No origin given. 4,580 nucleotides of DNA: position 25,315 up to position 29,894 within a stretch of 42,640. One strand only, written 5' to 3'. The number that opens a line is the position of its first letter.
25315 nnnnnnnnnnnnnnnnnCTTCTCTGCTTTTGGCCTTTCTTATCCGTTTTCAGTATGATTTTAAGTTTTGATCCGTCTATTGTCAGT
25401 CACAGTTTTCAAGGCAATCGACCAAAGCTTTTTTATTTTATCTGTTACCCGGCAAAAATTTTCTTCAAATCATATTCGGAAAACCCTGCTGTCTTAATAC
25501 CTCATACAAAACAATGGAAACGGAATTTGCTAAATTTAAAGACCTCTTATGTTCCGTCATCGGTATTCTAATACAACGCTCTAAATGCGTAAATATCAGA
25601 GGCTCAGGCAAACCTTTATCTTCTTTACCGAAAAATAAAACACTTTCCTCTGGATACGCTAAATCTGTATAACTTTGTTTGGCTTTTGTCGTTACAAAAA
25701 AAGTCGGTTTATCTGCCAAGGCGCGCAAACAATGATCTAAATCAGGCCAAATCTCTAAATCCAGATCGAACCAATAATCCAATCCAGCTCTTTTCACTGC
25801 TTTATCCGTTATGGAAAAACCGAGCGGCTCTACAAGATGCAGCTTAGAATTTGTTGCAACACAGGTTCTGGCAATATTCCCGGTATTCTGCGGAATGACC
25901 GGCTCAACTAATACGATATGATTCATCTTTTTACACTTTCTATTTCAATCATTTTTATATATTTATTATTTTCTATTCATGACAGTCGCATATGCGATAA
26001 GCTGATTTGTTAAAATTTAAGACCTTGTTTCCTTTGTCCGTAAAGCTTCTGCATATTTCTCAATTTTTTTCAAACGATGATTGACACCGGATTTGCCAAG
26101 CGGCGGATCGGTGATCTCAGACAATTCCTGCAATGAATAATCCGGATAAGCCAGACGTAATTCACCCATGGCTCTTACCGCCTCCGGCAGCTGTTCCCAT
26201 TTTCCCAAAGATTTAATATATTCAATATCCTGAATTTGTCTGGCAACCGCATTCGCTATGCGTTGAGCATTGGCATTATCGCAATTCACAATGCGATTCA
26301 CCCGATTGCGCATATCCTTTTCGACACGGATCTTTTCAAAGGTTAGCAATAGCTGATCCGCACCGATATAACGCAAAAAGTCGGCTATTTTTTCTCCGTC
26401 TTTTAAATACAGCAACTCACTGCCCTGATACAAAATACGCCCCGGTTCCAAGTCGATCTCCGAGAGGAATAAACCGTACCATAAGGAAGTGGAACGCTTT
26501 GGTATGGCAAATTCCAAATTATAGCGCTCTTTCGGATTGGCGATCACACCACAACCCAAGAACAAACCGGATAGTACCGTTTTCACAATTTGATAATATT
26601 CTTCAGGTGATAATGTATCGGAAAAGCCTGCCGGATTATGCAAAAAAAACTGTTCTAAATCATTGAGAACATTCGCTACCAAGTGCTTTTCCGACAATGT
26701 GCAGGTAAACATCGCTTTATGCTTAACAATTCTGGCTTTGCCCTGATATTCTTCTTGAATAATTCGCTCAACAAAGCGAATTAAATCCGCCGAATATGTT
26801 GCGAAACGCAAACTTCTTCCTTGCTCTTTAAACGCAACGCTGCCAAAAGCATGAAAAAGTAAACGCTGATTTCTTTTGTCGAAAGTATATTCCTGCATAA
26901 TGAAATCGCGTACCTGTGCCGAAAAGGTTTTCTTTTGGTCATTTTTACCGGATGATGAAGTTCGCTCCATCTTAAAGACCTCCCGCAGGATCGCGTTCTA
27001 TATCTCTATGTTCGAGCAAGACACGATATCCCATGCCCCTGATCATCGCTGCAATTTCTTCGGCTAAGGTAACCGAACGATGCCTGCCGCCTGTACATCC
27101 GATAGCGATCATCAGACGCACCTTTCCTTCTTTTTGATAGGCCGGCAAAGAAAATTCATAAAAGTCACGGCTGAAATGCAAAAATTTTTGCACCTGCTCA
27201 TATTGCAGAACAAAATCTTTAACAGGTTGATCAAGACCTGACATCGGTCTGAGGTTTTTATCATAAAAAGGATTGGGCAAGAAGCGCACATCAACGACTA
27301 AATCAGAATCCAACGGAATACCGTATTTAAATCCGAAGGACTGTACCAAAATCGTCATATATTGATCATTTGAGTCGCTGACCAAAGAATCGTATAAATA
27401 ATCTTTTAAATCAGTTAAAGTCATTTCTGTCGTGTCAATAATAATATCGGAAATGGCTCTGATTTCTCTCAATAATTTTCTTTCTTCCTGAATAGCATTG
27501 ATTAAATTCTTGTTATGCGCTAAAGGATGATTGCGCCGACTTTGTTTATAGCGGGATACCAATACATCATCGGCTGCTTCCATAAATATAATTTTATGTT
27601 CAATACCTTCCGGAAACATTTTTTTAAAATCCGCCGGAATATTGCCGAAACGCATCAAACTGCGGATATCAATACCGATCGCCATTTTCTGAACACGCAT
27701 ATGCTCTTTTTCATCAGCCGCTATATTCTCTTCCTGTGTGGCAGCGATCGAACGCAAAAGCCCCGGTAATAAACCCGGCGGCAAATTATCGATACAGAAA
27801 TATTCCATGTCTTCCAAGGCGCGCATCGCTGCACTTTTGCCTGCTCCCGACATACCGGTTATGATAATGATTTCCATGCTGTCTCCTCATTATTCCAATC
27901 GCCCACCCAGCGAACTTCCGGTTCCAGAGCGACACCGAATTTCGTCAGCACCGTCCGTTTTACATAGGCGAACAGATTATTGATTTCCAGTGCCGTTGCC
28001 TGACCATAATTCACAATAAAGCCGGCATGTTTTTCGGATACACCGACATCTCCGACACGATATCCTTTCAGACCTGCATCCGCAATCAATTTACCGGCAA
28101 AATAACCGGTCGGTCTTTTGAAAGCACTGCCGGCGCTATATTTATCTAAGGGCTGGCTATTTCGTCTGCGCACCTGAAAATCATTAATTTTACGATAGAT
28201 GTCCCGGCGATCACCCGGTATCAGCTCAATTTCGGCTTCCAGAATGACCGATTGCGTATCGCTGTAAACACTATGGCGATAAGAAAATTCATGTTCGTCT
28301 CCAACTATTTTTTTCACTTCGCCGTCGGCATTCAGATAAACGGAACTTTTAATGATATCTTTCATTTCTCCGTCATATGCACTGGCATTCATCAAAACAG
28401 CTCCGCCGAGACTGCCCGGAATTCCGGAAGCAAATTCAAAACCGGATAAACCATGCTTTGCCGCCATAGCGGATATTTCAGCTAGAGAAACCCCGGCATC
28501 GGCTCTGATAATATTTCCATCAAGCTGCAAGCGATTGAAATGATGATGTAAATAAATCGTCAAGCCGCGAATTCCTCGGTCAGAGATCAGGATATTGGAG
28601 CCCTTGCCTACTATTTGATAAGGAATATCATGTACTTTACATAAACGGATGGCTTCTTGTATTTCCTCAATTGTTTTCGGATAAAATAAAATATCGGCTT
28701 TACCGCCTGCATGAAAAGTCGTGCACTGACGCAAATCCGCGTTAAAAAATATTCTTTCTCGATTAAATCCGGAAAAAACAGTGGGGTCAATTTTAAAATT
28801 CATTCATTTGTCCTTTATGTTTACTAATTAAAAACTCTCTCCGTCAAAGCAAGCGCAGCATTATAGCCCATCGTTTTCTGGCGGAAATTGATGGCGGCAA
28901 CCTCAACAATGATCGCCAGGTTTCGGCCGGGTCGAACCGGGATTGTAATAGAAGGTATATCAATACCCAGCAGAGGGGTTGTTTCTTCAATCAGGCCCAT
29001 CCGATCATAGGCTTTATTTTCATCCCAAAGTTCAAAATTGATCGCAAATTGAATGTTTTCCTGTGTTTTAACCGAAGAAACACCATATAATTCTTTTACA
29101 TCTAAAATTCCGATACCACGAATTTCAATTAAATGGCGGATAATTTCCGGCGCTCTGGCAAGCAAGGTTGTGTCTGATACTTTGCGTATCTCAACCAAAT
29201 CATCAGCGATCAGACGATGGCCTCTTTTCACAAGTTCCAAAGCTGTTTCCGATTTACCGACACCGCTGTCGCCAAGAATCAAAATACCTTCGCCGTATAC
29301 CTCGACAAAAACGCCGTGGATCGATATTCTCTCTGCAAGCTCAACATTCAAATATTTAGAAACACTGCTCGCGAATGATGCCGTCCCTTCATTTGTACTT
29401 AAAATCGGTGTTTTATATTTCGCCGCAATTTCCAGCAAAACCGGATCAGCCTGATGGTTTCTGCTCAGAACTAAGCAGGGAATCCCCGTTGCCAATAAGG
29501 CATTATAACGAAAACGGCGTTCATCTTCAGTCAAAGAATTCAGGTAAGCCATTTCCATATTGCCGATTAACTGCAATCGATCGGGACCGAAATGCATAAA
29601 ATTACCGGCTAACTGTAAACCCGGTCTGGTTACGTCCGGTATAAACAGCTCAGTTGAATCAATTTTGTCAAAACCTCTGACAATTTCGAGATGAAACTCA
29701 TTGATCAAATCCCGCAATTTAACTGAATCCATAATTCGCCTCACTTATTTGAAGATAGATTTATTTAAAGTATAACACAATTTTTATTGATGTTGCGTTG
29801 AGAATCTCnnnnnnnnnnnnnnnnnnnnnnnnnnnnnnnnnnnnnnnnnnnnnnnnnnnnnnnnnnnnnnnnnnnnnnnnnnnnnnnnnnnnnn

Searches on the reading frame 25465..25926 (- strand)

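Call 66: search_protein_families(library=pfam, proteins=[window:25465-25926:-], max_evalue=0.00001)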
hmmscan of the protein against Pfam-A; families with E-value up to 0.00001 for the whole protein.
window:25465-25926:- (153 aa): 1 family
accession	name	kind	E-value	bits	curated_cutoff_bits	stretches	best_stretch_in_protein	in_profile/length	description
PF00588.24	SpoU_methylase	-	3e-35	121.8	29.7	1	3-141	3-142/142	SpoU rRNA Methylase family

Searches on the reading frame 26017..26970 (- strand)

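Call 66: search_protein_families(library=pfam, proteins=[window:26017-26970:-], max_evalue=0.00001)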
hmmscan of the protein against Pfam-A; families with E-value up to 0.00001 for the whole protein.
window:26017-26970:- (317 aa): 2 families
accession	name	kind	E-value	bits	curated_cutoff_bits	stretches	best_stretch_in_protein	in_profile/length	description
PF02650.20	HTH_WhiA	-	3.7e-32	111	27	1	224-307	1-84/84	WhiA C-terminal HTH domain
PF14527.11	LAGLIDADG_WhiA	-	4.3e-22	78.5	23.2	1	130-221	2-93/93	WhiA LAGLIDADG-like domain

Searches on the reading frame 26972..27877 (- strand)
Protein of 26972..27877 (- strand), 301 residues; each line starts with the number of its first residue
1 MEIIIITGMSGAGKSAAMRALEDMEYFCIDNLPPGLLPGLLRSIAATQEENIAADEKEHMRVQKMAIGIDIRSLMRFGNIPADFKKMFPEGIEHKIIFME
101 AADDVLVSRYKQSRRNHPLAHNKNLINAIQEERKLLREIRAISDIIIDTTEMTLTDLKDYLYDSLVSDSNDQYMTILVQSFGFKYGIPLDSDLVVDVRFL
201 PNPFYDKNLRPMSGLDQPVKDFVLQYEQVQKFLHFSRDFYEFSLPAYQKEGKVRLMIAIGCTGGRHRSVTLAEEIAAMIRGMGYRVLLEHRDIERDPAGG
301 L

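Call 66: search_protein_families(library=pfam, proteins=[window:26972-27877:-], max_evalue=0.00001)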
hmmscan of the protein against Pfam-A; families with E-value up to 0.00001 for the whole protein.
window:26972-27877:- (301 aa): 2 families
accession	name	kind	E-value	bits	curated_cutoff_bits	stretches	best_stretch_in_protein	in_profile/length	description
PF03668.21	RapZ-like_N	-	1.4e-47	161.8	25.4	1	1-168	1-157/158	RapZ-like N-terminal domain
PF22740.1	PapZ_C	-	2.4e-46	157.3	27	1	174-294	1-121/121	RapZ C-terminal domain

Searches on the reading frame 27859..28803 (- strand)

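Call 66: search_protein_families(library=pfam, proteins=[window:27859-28803:-], max_evalue=0.00001)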
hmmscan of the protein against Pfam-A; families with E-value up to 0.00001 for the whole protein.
window:27859-28803:- (314 aa): 2 families
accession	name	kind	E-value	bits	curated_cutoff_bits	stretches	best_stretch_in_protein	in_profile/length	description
PF02873.21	MurB_C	-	7.4e-34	116.3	27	1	202-300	2-99/99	UDP-N-acetylenolpyruvoylglucosamine reductase, C-terminal domain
PF01565.28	FAD_binding_4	-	2.3e-26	92.6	26.4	1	37-165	2-137/139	FAD binding domain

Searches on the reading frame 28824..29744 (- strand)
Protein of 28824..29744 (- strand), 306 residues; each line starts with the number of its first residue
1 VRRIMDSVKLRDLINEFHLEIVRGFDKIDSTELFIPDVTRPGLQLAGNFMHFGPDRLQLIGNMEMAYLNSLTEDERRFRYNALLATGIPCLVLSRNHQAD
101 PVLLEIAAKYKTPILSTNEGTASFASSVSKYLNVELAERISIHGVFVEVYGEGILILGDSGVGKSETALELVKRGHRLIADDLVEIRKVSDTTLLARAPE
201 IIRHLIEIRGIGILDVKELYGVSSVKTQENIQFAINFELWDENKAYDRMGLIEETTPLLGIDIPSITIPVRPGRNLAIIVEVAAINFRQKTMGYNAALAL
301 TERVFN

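Call 66: search_protein_families(library=pfam, proteins=[window:28824-29744:-], max_evalue=0.00001)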
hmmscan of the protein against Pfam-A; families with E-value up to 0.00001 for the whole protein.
window:28824-29744:- (306 aa): 2 families
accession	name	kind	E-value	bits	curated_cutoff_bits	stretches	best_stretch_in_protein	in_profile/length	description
PF07475.17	Hpr_kinase_C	-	8.2e-70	234.2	33.3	1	135-303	2-170/171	HPr Serine kinase C-terminal domain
PF02603.21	Hpr_kinase_N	-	9.4e-37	126.2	24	1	8-132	1-125/125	HPr Serine kinase N terminus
